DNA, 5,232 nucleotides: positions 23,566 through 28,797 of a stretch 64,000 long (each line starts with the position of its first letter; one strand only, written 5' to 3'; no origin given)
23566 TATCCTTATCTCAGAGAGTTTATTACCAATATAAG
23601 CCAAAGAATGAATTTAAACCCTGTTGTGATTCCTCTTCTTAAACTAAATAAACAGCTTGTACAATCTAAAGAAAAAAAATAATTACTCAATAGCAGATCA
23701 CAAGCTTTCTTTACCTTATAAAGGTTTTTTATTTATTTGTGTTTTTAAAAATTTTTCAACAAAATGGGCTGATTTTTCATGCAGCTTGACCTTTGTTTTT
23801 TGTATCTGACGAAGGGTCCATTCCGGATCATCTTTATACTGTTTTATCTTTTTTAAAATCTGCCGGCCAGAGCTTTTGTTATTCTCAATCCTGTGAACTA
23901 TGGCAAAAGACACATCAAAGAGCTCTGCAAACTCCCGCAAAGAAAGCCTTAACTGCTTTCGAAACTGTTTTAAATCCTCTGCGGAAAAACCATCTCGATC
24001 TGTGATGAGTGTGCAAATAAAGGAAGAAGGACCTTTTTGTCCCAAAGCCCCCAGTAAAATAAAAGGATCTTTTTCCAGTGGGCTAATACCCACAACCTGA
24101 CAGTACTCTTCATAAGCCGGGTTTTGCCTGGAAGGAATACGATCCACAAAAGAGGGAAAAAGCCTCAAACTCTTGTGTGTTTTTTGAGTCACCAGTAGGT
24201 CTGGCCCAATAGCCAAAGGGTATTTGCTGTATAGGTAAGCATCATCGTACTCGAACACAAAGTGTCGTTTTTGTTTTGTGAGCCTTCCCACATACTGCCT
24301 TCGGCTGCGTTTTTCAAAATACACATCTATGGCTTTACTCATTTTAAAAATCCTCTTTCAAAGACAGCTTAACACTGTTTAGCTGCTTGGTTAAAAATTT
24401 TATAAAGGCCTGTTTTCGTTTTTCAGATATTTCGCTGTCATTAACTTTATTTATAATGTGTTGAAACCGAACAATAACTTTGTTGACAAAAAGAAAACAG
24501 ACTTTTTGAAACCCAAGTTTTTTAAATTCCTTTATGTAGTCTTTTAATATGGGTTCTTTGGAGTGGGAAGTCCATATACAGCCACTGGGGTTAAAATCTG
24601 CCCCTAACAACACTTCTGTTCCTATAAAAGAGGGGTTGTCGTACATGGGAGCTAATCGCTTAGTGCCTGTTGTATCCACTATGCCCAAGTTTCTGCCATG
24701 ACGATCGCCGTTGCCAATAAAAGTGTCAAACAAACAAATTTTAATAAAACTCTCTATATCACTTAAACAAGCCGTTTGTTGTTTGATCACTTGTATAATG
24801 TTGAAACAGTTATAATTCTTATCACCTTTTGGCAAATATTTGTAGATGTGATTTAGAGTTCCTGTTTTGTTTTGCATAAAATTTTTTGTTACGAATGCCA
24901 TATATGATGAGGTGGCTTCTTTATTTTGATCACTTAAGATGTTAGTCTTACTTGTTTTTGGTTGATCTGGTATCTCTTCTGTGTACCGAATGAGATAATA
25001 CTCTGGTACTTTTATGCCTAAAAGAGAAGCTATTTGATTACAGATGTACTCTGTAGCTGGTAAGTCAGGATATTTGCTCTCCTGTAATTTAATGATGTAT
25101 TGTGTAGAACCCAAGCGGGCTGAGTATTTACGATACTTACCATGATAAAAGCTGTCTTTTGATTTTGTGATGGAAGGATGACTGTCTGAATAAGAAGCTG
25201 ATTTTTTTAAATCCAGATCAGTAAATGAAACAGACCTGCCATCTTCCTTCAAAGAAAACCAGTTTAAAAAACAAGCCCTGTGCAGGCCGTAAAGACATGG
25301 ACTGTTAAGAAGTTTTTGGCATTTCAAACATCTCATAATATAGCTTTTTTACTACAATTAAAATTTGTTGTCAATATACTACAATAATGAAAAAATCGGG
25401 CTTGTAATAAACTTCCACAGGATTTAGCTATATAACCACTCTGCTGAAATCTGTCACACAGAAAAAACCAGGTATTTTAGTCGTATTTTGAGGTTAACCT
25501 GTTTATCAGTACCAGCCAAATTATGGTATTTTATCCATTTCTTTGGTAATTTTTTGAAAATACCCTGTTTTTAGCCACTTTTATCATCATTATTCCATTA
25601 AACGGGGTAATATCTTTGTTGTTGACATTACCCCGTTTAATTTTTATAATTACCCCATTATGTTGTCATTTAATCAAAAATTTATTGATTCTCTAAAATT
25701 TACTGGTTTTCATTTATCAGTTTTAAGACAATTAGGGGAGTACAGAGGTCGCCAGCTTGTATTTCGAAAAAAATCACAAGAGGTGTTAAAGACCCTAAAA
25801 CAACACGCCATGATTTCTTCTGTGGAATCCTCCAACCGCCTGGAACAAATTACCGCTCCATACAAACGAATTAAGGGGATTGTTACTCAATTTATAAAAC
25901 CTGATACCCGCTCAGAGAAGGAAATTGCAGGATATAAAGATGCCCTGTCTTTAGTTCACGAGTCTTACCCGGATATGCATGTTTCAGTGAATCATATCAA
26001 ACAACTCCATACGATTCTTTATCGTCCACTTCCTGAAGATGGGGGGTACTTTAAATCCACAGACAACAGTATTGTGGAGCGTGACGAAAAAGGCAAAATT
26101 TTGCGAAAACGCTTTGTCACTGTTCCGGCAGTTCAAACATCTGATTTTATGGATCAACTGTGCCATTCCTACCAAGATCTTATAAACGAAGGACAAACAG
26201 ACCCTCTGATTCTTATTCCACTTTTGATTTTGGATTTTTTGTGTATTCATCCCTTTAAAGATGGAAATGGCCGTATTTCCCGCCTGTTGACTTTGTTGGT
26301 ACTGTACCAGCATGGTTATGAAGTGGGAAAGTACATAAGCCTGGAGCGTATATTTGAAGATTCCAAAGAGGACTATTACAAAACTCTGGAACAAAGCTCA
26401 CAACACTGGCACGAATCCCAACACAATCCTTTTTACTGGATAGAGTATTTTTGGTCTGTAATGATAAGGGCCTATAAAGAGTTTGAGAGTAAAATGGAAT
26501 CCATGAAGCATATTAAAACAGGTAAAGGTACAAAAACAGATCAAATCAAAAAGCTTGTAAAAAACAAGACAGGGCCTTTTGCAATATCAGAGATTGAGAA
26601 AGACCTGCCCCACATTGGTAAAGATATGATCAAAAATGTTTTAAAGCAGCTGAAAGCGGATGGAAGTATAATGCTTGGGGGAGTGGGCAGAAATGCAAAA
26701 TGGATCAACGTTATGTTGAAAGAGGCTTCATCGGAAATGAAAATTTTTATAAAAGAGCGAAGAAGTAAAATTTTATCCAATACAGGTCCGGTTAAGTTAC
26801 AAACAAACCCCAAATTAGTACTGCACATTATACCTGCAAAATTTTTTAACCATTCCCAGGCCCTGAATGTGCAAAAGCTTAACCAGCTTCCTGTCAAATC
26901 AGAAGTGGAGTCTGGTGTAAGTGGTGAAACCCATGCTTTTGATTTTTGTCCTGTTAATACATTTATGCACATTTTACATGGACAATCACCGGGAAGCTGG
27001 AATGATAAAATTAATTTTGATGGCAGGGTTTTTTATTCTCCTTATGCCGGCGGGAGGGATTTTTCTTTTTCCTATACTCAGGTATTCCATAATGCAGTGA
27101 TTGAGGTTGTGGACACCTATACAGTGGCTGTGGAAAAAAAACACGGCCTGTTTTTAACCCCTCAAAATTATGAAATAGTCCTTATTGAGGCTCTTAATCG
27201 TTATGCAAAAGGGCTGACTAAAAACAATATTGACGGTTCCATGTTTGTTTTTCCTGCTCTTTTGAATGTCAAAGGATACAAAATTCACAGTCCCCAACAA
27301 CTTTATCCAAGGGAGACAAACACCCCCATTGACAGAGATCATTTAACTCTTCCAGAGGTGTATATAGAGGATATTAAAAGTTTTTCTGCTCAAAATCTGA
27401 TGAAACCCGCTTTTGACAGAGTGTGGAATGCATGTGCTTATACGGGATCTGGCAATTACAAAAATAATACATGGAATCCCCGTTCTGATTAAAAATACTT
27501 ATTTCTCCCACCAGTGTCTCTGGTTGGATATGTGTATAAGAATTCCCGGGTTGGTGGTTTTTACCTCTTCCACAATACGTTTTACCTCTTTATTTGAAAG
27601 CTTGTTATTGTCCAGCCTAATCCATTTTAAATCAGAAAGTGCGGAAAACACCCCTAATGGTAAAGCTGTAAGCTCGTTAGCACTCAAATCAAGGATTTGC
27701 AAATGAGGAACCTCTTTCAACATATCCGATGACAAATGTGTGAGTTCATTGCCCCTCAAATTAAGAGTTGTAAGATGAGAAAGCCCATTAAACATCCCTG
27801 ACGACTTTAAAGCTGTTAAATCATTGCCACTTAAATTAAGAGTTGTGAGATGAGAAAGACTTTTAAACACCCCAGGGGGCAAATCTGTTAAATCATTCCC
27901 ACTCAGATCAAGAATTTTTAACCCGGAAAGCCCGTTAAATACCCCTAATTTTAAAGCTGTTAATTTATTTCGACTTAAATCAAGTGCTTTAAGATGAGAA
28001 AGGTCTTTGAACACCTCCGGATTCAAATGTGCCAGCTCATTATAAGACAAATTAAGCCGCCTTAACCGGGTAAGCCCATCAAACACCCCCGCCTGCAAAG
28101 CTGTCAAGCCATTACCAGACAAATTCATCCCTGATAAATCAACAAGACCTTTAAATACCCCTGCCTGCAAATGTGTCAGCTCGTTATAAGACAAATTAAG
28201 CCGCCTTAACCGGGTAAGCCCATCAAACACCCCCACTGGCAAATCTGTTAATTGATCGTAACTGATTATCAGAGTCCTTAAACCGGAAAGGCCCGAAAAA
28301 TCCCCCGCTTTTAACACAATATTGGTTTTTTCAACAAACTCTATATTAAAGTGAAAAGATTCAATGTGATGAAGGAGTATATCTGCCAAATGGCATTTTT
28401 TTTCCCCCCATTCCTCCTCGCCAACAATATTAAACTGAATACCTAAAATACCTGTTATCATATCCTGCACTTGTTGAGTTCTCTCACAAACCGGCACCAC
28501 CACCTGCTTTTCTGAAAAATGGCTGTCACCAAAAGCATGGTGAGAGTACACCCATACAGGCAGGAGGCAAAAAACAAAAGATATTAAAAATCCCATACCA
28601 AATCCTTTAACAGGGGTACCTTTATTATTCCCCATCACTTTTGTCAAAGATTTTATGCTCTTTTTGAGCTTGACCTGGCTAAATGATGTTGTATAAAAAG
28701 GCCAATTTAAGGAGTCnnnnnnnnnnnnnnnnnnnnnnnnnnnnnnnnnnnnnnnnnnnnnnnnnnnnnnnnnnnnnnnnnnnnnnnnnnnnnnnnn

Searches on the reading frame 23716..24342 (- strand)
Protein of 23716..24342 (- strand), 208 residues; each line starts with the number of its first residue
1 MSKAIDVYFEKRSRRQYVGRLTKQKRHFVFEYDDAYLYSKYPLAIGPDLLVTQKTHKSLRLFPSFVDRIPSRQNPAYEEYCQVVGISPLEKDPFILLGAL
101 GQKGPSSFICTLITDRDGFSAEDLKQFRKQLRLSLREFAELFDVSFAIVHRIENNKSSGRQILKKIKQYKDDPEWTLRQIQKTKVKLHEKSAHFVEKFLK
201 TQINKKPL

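Call 27: search_protein_families(library=pfam, proteins=[window:23716-24342:-], max_evalue=0.01)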
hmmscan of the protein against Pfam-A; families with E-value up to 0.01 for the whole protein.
window:23716-24342:- (208 aa): 2 families
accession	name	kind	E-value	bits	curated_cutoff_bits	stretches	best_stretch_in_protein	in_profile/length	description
PF13657.11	Couple_hipA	-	6.7e-08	33.4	22.5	1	15-104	7-92/99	HipA N-terminal domain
PF01381.28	HTH_3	-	3.7e-05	24.1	23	1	124-157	1-34/55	Helix-turn-helix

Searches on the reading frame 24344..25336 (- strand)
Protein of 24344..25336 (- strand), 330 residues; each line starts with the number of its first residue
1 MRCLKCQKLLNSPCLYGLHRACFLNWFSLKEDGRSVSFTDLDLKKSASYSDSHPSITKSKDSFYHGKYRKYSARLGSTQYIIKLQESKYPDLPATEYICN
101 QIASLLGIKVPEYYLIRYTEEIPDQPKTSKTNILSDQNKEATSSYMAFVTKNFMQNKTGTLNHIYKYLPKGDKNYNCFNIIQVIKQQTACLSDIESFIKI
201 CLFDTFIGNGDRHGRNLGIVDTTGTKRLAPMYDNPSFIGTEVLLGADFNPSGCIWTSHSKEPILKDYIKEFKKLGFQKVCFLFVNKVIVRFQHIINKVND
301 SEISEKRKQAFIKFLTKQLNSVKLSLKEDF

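Call 27: search_protein_families(library=pfam, proteins=[window:24344-25336:-], max_evalue=0.01)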
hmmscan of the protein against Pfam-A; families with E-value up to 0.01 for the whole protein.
window:24344-25336:- (330 aa): 3 families
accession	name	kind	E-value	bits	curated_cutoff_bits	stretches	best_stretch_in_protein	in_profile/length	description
PF07804.18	HipA_C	-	2.2e-18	67.1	30.5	1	72-234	11-159/213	HipA-like C-terminal domain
PF20613.4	HipA_2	-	1.4e-05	25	27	0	78-132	24-76/240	HipA-like kinase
PF00454.33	PI3_PI4_kinase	-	0.0022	18.4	27.1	1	119-231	63-162/241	Phosphatidylinositol 3- and 4-kinase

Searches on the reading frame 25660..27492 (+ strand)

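Call 61: search_protein_families(library=pfam, proteins=[window:25660-27492:+], max_evalue=0.001)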
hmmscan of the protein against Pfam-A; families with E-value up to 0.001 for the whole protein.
window:25660-27492:+ (610 aa): 1 family
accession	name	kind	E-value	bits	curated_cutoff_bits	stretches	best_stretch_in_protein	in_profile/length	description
PF02661.23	Fic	-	4.7e-14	53.4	24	1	108-215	2-93/93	Fic/DOC family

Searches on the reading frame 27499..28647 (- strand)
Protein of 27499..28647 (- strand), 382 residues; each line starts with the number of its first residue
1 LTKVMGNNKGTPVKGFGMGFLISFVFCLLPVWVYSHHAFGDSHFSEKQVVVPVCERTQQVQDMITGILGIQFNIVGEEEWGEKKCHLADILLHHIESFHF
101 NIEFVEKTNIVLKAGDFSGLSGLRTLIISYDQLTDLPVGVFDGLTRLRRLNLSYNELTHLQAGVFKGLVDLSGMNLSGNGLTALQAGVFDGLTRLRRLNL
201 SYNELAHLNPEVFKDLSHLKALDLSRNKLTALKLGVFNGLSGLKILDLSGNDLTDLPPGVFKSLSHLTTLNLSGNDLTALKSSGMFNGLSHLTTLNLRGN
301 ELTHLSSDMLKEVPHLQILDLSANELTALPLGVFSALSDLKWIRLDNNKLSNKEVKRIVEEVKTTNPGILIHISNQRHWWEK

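Call 61: search_protein_families(library=pfam, proteins=[window:27499-28647:-], max_evalue=0.001)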
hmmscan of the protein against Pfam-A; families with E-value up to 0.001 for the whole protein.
window:27499-28647:- (382 aa): 10 families
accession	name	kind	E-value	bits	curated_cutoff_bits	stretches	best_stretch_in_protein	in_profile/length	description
PF13855.12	LRR_8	-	8.9e-57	189.2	27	5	217-277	1-61/61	Leucine rich repeat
PF12799.13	LRR_4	-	1.6e-25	89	27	5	243-281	3-43/44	Leucine Rich repeats (2 copies)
PF00560.39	LRR_1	-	8.1e-21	70.1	20.6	0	243-264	2-23/23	Leucine Rich Repeat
PF13306.12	LRR_5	-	4.6e-13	49.6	27.7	1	185-296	4-107/127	BspA type Leucine rich repeat region (6 copies)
PF23598.1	LRR_14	-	1.5e-12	47.4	40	2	195-273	24-101/353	Leucine-rich repeat region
PF13516.12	LRR_6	-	8.6e-12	44.6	23.4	0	265-278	3-16/24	Leucine Rich repeat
PF23211.1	LRR_LRWD1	-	3.6e-09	37.1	28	1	190-278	13-99/190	Leucine-rich repeat and WD repeat-containing protein 1, LRR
PF23952.1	LRR_EndoS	-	4.1e-09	37.1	27.9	0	238-275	79-116/116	Endo-beta-N-acetylglucosaminidase EndoS LRR domain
PF24048.1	LRR_NXF1-5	-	7.5e-08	32.5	30.5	0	289-328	53-94/142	NXF1/2/3/5 leucine-rich repeat domain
PF14580.12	LRR_9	-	3.5e-07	30.4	30.5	1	264-357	41-132/175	Leucine-rich repeat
